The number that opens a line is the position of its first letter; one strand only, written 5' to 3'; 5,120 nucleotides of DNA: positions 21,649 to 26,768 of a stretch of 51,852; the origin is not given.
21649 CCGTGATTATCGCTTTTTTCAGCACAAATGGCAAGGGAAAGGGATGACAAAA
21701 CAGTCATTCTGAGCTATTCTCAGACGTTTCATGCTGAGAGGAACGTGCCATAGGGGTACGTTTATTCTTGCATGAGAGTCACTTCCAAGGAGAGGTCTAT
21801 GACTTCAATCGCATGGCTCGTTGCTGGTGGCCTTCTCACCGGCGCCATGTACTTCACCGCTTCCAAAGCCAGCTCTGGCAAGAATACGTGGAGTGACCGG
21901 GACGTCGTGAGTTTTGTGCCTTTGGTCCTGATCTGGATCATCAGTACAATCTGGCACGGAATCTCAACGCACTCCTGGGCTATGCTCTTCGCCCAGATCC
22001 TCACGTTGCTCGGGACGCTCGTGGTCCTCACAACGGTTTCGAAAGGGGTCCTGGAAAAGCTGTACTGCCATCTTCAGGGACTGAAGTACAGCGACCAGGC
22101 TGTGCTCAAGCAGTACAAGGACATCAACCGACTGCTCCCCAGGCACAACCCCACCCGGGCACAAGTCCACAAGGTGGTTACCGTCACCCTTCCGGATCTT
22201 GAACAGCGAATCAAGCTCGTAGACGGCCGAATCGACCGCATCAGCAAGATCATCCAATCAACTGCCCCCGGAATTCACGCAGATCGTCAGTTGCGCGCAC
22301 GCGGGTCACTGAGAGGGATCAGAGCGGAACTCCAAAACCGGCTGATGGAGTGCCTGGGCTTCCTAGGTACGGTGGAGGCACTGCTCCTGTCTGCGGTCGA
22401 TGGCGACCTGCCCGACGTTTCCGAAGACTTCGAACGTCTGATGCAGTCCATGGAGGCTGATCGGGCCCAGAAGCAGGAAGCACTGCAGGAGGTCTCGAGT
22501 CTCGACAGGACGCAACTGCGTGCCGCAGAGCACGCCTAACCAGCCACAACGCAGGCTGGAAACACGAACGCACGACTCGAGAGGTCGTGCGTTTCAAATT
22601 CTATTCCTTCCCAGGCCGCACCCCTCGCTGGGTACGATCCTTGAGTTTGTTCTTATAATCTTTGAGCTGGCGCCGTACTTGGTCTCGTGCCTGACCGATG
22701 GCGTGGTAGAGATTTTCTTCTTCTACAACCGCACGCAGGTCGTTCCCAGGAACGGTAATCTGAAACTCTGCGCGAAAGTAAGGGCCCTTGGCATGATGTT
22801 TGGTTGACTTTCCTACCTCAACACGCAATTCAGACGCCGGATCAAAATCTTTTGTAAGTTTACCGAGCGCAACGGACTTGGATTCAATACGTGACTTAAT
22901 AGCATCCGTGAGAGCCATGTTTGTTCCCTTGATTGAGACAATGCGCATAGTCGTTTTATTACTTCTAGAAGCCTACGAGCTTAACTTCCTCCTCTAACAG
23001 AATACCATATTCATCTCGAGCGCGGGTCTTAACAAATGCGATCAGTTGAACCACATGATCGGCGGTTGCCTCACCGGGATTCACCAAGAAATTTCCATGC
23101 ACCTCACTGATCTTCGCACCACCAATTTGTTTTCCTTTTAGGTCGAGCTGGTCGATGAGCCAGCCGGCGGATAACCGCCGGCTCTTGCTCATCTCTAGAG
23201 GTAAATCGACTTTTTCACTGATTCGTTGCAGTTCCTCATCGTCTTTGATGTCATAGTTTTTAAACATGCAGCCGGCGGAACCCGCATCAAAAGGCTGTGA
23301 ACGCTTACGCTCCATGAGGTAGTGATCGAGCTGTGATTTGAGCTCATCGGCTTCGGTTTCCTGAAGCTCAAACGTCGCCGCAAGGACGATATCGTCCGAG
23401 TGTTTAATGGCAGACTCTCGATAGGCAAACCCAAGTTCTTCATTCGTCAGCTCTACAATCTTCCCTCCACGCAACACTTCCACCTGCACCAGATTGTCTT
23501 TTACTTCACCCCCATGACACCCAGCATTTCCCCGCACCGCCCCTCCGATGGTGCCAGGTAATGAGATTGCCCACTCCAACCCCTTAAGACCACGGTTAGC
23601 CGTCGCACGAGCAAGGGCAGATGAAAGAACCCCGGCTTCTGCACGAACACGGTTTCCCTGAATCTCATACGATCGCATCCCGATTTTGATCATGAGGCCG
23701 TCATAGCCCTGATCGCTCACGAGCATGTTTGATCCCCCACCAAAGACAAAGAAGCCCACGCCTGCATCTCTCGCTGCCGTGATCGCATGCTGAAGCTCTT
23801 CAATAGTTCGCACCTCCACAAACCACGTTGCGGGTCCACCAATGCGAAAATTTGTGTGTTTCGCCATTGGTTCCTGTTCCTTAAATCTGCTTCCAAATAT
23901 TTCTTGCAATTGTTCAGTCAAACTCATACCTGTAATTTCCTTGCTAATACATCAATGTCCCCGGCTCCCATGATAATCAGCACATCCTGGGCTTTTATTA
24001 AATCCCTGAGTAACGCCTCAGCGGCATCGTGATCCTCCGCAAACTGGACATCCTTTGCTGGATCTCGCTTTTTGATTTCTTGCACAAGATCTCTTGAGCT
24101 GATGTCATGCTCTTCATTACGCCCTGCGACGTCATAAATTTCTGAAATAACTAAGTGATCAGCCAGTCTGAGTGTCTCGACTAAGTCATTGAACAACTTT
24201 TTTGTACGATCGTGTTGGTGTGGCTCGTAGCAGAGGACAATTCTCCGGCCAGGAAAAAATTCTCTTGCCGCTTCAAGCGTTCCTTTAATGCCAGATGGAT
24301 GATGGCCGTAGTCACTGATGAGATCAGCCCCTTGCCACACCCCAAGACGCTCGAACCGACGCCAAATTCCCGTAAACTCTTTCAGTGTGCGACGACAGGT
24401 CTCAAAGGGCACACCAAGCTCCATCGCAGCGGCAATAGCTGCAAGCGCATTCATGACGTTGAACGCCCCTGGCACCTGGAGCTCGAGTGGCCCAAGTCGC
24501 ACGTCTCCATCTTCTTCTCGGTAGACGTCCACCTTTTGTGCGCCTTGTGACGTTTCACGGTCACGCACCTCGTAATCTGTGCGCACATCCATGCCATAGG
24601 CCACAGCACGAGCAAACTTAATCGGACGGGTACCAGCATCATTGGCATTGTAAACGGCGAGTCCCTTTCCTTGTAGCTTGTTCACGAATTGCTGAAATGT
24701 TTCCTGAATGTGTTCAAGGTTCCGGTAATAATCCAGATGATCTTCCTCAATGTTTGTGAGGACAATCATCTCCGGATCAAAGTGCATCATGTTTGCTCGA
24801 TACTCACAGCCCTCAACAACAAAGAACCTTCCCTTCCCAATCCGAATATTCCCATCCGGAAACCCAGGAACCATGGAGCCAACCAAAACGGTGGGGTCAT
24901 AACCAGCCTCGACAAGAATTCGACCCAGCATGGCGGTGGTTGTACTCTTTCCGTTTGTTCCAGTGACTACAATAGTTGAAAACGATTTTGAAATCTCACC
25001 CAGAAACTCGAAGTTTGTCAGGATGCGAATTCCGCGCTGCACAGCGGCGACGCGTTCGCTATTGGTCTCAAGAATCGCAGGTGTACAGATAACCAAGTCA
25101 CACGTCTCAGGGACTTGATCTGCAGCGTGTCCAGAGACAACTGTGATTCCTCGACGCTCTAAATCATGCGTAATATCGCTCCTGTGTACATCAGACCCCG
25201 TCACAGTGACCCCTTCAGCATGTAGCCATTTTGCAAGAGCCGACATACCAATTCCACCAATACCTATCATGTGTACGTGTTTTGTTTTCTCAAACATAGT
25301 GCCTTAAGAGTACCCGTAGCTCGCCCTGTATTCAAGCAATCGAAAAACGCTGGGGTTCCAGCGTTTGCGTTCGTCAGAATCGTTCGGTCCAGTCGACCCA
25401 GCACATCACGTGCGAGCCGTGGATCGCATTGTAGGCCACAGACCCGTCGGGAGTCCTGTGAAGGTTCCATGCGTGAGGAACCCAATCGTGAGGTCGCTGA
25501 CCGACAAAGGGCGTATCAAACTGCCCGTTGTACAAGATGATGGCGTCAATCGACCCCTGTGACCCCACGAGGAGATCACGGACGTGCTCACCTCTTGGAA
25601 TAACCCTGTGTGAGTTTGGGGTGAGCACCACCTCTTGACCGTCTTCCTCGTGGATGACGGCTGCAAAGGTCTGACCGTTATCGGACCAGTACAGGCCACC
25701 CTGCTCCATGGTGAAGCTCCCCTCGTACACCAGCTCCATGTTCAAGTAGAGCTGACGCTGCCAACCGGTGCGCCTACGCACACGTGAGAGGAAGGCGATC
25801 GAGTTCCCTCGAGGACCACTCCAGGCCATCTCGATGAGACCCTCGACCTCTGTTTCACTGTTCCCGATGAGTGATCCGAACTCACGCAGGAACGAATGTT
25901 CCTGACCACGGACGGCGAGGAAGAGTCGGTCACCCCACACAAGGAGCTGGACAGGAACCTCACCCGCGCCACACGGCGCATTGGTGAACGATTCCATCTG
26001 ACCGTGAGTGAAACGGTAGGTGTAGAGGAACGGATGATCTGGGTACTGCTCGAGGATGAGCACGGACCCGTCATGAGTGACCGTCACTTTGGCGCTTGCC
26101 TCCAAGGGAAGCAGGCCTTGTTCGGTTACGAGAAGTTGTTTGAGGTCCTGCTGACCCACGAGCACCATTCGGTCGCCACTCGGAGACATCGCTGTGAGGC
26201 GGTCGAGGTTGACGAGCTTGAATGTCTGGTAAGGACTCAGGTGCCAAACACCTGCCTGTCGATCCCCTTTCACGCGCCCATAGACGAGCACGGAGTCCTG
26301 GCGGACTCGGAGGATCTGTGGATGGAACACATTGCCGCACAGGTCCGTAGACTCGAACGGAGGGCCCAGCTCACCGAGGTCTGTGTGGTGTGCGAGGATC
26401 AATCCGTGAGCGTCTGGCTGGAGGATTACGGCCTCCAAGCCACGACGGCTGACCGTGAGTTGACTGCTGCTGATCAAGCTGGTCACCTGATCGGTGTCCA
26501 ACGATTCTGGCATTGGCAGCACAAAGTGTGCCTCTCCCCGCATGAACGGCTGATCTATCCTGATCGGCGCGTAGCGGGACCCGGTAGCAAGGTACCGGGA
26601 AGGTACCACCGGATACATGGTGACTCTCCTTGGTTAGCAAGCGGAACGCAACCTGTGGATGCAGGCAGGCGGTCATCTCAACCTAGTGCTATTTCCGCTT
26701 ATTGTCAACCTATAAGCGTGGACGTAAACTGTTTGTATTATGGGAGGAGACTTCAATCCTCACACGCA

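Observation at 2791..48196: Ten compositionally foreign, self-contained single-gene cassettes scattered through a housekeeping backbone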

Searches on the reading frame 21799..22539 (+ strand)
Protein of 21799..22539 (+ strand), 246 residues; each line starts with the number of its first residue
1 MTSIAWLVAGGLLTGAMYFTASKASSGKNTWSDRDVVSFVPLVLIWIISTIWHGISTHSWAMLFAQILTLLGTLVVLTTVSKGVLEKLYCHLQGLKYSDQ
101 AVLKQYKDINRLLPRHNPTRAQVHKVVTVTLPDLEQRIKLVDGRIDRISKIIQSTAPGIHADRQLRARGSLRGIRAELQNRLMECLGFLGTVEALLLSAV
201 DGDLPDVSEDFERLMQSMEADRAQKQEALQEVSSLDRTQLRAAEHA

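Call 4: search_protein_families(library=pfam, proteins=[window:21799-22539:+], max_evalue=0.01)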
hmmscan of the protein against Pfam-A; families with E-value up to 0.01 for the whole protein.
window:21799-22539:+ (246 aa): 0 families

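Call 27: find_homologous_proteins(query=window:21799-22539:+, max_evalue=0.001)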
Query window:21799-22539:+ (246 aa): 3 proteins with E <= 0.001 among 1517 candidates.
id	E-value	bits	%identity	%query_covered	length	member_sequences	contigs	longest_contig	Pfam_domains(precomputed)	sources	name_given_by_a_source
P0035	1.0e-155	534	100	100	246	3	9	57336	-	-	-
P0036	1.2e-58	216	86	49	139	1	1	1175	-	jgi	-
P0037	2.1e-47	180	43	100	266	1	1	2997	-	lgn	-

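Call 29: find_encoding_contigs(protein=P0037, flank=10000, max_places=2)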
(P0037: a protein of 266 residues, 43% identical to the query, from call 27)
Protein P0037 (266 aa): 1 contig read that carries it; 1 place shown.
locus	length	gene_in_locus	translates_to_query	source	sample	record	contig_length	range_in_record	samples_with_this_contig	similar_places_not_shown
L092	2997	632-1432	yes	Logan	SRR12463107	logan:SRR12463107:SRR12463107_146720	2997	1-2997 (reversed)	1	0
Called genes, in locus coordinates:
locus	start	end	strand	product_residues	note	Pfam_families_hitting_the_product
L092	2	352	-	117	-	?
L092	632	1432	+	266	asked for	-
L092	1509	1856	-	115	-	PF02482:Ribosomal_S30AE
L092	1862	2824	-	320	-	PF01565:FAD_binding_4, PF02873:MurB_C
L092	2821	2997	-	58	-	?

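Call 35: search_protein_families(library=ncbifam, proteins=[window:21799-22539:+], max_evalue=0.01)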
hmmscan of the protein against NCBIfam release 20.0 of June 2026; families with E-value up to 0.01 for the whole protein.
window:21799-22539:+ (246 aa): 0 families

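Call 36: search_protein_families(library=phrogs, proteins=[window:21799-22539:+], max_evalue=0.01)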
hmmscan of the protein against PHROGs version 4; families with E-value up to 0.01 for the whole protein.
window:21799-22539:+ (246 aa): 0 families

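Call 37: search_protein_families(library=padloc, proteins=[window:21799-22539:+], max_evalue=0.01)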
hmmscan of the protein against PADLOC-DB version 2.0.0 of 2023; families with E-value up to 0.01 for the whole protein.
window:21799-22539:+ (246 aa): 0 families

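Call 50: search_protein_families(library=pfam, proteins=[window:21799-22539:+], max_evalue=5)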
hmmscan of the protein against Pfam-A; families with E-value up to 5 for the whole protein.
window:21799-22539:+ (246 aa): 2 families
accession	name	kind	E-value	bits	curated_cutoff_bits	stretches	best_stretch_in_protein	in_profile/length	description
PF12056.13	DUF3537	-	0.019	14.3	25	1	57-126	151-219/391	Protein of unknown function (DUF3537)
PF07889.17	DUF1664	-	0.023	15.2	34.6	1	76-158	7-88/124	Protein of unknown function (DUF1664)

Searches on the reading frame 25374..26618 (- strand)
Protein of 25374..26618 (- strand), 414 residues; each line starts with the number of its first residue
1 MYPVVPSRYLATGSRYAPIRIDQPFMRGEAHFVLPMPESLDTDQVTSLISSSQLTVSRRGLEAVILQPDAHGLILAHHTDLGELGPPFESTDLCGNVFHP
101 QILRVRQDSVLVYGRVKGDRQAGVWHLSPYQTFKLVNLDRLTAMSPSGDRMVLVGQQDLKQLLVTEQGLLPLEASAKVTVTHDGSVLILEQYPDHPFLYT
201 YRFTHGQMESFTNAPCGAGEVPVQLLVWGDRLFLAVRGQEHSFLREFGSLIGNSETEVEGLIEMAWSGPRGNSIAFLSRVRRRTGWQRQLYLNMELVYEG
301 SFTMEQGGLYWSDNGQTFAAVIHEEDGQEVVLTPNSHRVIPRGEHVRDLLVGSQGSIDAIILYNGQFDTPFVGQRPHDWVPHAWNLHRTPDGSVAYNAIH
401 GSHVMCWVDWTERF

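Call 4: search_protein_families(library=pfam, proteins=[window:25374-26618:-], max_evalue=0.01)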
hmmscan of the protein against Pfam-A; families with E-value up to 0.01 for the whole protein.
window:25374-26618:- (414 aa): 0 families

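Call 35: search_protein_families(library=ncbifam, proteins=[window:25374-26618:-], max_evalue=0.01)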
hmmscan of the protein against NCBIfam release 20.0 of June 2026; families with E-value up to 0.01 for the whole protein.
window:25374-26618:- (414 aa): 0 families

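Call 36: search_protein_families(library=phrogs, proteins=[window:25374-26618:-], max_evalue=0.01)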
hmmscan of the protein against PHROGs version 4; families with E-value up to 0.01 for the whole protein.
window:25374-26618:- (414 aa): 0 families

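Call 37: search_protein_families(library=padloc, proteins=[window:25374-26618:-], max_evalue=0.01)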
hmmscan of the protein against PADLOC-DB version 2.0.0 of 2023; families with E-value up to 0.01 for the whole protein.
window:25374-26618:- (414 aa): 0 families

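Call 39: search_solved_structures(query=window:25374-26618:-, max_evalue=1)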
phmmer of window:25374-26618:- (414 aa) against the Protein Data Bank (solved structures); distinct sequences matched with E-value up to 1: 0.

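Call 50: search_protein_families(library=pfam, proteins=[window:25374-26618:-], max_evalue=5)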
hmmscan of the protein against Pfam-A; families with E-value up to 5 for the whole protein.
window:25374-26618:- (414 aa): 1 family
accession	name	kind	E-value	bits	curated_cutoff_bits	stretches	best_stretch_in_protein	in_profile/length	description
PF22460.2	Neopullulanase-like_C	-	0.01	16.6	27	1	335-356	38-59/79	Neopullulanase-like, C-terminal domain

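Call 58: predict_structure(protein=window:25374-26618:-)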
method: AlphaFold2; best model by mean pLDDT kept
length: 414 residues; sequences in the alignment: 1
mean_pLDDT: 38.7   pTM: 0.29
mean pLDDT of the five models: 38.7, 32.1, 31.3, 31.0, 29.8
residues with pLDDT >= 90: 0; 70-90: 0; 50-70: 37; < 50: 377
segments of 3 or more residues with pLDDT < 50: 1-162, 164-169, 178-186, 193-201, 203-239, 250-254, 264-383, 386-388, 390-392, 396-406, 411-414
pLDDT, mean of each block of 10 residues (from residue 1): 27 31 33 35 36 30 35 34 39 38 41 40 38 33 36 40 46 50 47 45 43 35 37 44 51 50 43 36 26 24 34 37 44 42 39 30 31 44 48 47 44 41
secondary structure, 60 per line:
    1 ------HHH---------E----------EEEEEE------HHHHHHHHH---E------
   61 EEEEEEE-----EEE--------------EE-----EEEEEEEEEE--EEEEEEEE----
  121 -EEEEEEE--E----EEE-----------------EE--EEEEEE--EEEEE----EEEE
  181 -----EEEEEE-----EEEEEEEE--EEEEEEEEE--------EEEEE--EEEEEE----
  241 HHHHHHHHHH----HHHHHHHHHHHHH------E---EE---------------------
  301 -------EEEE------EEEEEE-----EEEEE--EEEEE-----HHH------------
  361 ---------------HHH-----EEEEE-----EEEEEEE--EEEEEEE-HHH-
elements in order: E30-35 H42-50 E61-67 E73-75 E97-106 E109-116 E122-128 E136-138 E160-165 E168-172 E177-180 E186-191 E197-204 E207-215 E224-228 E231-236 H241-250 H255-267 E308-311 E318-323 E329-333 E336-340 E384-388 E394-400 E403-409

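Call 79: find_related_loci(query=window:25374-26618:-, collection=viral_contigs, flank=5000)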
Query window:25374-26618:- (414 aa) in viral_contigs; peptide patterns used: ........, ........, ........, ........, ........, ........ (x = any residue, [..] = any of these).
2 stretches matched a pattern, but none encodes a relative of the query by tblastn (E <= 1e-3).
